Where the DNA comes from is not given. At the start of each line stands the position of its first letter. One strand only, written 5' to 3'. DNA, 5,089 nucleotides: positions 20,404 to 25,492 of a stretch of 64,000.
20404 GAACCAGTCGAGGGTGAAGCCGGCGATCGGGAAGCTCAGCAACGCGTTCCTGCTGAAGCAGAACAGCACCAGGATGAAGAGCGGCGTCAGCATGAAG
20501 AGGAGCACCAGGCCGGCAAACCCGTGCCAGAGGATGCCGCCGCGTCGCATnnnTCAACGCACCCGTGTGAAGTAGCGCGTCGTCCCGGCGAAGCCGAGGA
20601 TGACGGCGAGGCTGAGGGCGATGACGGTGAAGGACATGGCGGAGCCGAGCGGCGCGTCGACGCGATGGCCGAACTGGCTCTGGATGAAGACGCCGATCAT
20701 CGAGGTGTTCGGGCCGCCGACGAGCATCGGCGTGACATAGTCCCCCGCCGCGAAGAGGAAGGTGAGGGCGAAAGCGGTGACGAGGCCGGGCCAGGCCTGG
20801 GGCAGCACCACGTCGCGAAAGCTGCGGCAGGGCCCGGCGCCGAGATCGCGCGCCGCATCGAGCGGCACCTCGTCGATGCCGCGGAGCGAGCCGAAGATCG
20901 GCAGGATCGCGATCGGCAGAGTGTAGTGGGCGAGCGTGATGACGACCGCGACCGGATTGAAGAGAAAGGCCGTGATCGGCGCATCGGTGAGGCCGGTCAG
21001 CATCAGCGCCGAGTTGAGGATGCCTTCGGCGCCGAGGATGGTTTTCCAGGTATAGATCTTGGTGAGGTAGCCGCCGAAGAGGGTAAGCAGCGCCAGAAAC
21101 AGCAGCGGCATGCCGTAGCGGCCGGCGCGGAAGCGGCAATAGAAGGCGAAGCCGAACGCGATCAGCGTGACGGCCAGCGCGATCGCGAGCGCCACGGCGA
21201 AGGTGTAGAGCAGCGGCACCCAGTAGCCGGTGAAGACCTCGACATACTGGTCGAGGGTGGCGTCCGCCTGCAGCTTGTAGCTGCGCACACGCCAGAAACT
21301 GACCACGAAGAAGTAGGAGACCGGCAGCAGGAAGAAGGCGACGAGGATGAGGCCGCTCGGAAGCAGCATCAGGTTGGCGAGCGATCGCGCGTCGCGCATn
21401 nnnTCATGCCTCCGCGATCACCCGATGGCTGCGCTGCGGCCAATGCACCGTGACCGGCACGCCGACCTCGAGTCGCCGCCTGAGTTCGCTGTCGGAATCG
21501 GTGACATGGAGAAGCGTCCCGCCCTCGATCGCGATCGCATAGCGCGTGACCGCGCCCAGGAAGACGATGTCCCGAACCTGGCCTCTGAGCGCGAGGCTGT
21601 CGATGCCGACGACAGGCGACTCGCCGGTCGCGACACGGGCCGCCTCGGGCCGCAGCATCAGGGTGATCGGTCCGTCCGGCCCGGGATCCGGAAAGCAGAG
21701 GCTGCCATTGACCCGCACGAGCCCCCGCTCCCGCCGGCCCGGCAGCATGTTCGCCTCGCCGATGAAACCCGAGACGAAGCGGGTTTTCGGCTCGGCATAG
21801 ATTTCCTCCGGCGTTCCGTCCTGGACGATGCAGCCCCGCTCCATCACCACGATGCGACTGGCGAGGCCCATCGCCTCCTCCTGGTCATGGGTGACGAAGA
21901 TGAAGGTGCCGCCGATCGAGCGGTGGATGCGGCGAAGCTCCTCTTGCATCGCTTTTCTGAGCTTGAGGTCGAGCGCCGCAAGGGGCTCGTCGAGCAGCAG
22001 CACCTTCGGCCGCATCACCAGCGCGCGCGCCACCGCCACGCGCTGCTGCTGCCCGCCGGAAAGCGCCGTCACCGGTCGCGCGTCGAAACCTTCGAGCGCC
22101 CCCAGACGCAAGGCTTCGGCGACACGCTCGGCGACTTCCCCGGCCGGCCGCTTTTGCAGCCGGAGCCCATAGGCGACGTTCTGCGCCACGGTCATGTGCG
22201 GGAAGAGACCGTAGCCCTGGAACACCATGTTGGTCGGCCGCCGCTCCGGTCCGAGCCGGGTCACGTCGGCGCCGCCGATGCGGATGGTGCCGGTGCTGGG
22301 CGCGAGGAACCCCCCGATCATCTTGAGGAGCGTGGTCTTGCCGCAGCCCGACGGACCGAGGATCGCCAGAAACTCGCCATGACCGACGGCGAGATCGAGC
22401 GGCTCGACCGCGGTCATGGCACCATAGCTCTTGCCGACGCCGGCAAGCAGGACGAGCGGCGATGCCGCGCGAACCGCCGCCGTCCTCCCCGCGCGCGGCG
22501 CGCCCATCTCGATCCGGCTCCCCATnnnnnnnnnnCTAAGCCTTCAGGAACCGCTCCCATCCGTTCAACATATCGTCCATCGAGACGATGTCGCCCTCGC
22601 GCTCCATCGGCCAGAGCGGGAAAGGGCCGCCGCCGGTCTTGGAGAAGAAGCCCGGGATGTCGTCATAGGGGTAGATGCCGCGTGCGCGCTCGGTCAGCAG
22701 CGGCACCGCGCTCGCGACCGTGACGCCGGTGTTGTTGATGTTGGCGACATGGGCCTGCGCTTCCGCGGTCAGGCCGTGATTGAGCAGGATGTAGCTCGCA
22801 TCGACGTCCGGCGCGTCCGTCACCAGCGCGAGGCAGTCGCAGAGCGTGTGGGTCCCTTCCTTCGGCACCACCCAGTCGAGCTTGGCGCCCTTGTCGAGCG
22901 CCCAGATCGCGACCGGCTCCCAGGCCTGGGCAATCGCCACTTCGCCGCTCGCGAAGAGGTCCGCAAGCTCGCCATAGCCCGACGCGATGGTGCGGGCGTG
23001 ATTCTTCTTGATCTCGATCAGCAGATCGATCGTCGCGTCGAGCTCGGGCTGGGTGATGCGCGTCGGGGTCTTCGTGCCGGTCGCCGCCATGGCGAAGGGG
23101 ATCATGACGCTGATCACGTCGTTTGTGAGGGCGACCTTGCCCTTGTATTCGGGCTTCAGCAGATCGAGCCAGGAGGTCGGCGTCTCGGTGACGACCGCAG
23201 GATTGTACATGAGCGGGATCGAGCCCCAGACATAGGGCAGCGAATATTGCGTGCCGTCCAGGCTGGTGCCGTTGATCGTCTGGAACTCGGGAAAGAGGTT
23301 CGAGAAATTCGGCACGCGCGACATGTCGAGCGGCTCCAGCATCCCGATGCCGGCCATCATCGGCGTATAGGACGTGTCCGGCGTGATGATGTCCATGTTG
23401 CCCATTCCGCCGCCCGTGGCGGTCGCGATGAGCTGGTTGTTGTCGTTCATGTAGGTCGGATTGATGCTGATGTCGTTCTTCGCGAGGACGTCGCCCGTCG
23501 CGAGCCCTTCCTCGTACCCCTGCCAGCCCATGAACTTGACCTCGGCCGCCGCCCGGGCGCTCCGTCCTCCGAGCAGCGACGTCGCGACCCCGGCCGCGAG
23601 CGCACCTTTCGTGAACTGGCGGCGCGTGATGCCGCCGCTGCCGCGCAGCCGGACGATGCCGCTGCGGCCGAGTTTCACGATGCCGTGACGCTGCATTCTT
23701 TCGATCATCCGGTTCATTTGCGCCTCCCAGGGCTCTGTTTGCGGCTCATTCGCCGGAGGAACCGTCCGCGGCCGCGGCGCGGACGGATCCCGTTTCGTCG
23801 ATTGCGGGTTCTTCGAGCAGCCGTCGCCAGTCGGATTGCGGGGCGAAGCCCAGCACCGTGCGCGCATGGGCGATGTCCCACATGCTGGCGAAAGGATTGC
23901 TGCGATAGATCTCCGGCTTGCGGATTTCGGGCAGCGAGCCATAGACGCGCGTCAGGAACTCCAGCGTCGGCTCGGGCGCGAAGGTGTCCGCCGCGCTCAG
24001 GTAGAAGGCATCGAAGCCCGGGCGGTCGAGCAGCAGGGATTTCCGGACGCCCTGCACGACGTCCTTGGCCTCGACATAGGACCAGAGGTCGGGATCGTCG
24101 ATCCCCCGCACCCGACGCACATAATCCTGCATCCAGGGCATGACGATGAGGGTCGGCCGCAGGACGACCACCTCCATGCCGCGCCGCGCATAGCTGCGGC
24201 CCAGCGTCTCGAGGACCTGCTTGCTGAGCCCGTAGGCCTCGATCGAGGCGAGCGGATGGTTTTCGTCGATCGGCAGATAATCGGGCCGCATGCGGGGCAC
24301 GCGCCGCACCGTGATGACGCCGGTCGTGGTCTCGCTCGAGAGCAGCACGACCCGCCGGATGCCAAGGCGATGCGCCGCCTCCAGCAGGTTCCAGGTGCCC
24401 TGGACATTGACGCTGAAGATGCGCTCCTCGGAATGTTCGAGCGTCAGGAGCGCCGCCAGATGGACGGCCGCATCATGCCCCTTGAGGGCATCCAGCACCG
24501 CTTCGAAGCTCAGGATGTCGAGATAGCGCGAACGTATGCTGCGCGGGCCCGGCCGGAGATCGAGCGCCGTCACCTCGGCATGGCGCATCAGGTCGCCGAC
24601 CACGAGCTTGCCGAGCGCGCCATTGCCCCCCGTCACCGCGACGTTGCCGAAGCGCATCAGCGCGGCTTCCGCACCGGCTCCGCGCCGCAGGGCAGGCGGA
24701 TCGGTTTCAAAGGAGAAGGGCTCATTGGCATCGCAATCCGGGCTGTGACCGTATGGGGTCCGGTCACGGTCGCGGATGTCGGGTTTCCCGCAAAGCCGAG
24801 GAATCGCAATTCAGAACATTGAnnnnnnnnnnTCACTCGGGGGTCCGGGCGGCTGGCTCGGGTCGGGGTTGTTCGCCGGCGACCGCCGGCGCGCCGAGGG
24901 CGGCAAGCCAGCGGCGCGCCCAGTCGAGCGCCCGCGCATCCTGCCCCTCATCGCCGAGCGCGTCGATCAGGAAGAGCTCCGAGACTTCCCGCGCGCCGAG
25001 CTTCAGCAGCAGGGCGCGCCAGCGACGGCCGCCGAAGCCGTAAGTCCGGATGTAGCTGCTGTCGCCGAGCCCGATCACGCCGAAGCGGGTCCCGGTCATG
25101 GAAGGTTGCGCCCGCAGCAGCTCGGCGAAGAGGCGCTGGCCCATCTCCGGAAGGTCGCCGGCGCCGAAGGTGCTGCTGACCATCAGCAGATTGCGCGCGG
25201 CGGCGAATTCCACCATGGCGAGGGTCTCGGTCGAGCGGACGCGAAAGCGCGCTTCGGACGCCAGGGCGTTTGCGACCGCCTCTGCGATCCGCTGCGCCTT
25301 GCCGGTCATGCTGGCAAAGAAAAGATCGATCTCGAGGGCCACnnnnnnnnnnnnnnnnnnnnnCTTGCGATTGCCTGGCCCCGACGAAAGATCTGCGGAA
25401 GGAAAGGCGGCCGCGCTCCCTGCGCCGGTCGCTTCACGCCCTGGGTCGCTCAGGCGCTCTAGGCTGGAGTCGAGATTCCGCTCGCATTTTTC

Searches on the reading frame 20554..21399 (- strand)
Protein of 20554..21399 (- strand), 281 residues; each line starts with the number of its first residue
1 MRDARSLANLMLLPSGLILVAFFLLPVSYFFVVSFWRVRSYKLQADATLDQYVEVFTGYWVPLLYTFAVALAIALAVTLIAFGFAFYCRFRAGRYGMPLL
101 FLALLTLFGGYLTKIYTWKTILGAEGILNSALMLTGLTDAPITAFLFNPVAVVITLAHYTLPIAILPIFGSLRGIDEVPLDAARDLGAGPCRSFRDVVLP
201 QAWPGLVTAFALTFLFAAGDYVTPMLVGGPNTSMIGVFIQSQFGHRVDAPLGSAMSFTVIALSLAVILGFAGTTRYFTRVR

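Call 8: search_protein_families(library=pfam, proteins=[window:20554-21399:-], max_evalue=0.01)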
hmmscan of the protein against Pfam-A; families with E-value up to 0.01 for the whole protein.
window:20554-21399:- (281 aa): 1 family
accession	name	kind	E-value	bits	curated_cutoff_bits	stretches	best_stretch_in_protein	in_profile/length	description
PF00528.27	BPD_transp_1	-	3.8e-06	27.2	26.4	1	97-270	30-172/184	Binding-protein-dependent transport system inner membrane component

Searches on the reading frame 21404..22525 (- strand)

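Call 8: search_protein_families(library=pfam, proteins=[window:21404-22525:-], max_evalue=0.01)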
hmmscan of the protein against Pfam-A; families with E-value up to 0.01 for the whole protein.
window:21404-22525:- (373 aa): 6 families
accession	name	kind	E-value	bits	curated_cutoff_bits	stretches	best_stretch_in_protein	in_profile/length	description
PF00005.33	ABC_tran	-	3.6e-35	122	25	1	41-183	2-137/137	ABC transporter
PF08402.16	TOBE_2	-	1.1e-12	48.3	21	1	289-369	1-75/76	TOBE domain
PF13304.12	AAA_21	-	6.4e-07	30.2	27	1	151-215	234-300/304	AAA domain, putative AbiEii toxin, Type IV TA system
PF13401.12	AAA_22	-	9.3e-06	26.4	27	1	50-213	5-123/130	AAA domain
PF02463.25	SMC_N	-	0.00043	20.2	40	0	154-219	136-203/220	RecF/RecN/SMC N terminal domain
PF01078.27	Mg_chelatase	-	0.0053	16.6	20.3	1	35-149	7-120/207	Magnesium chelatase, subunit ChlI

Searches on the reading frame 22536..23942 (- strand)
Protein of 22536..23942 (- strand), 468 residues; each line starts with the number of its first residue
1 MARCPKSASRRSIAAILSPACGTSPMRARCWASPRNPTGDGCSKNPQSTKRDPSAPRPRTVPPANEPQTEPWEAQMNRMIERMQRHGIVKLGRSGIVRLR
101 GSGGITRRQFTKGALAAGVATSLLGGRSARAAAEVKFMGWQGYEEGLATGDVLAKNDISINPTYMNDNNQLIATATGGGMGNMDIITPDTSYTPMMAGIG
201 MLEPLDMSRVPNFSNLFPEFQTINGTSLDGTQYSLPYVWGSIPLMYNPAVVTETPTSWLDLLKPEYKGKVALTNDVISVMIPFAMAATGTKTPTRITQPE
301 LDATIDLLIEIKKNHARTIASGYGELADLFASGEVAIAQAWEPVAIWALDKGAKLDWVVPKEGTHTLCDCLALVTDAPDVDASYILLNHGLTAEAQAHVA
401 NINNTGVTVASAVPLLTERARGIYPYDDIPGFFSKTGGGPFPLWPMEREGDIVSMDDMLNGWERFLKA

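Call 8: search_protein_families(library=pfam, proteins=[window:22536-23942:-], max_evalue=0.01)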
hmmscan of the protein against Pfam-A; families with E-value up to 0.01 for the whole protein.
window:22536-23942:- (468 aa): 3 families
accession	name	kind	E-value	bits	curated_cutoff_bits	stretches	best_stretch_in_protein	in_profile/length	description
PF13416.11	SBP_bac_8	-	6.6e-28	98.7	27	1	154-403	8-256/279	Bacterial extracellular solute-binding protein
PF13343.11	SBP_bac_6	-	9.9e-15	55.1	24.6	1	195-408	23-220/245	Bacterial extracellular solute-binding protein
PF01547.30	SBP_bac_1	-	5.9e-11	43.3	26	1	156-364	22-259/307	Bacterial extracellular solute-binding protein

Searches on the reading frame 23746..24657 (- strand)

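Call 8: search_protein_families(library=pfam, proteins=[window:23746-24657:-], max_evalue=0.01)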
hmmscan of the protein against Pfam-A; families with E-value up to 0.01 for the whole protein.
window:23746-24657:- (303 aa): 8 families
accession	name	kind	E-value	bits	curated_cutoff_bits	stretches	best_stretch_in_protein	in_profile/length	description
PF01370.27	Epimerase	-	2e-21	77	20.9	1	6-175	1-176/240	NAD dependent epimerase/dehydratase family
PF01073.25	3Beta_HSD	-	3.7e-13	49.6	22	1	7-113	1-121/280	3-beta hydroxysteroid dehydrogenase/isomerase family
PF07993.18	NAD_binding_4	-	1.3e-12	47.8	20.1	1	60-173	88-209/258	Male sterility protein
PF16363.11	GDP_Man_Dehyd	-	8.9e-08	32.4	27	1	40-164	53-176/332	GDP-mannose 4,6 dehydratase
PF13460.12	NAD_binding_10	-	1.7e-06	28.5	27.2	1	10-111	1-101/184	NAD(P)H-binding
PF04321.23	RmlD_sub_bind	-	8.1e-06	25.5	27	1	6-167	3-147/287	RmlD substrate binding domain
PF02719.21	Polysacc_synt_2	-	8.4e-05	22.3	20.2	1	47-109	62-129/293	Polysaccharide biosynthesis protein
PF08659.16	KR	-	0.0023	18.3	22.6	0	78-109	106-137/180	KR domain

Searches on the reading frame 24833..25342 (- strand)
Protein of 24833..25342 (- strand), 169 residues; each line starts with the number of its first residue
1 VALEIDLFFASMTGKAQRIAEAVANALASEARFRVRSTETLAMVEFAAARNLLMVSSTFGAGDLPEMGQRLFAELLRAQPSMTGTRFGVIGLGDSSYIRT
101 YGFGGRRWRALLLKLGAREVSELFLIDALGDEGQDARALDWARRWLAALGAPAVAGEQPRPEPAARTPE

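Call 8: search_protein_families(library=pfam, proteins=[window:24833-25342:-], max_evalue=0.01)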
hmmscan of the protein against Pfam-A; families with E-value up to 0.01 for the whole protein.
window:24833-25342:- (169 aa): 1 family
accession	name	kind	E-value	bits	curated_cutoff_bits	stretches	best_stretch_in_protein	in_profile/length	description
PF00258.30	Flavodoxin_1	-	7.8e-20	71.9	25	1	7-141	1-143/143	Flavodoxin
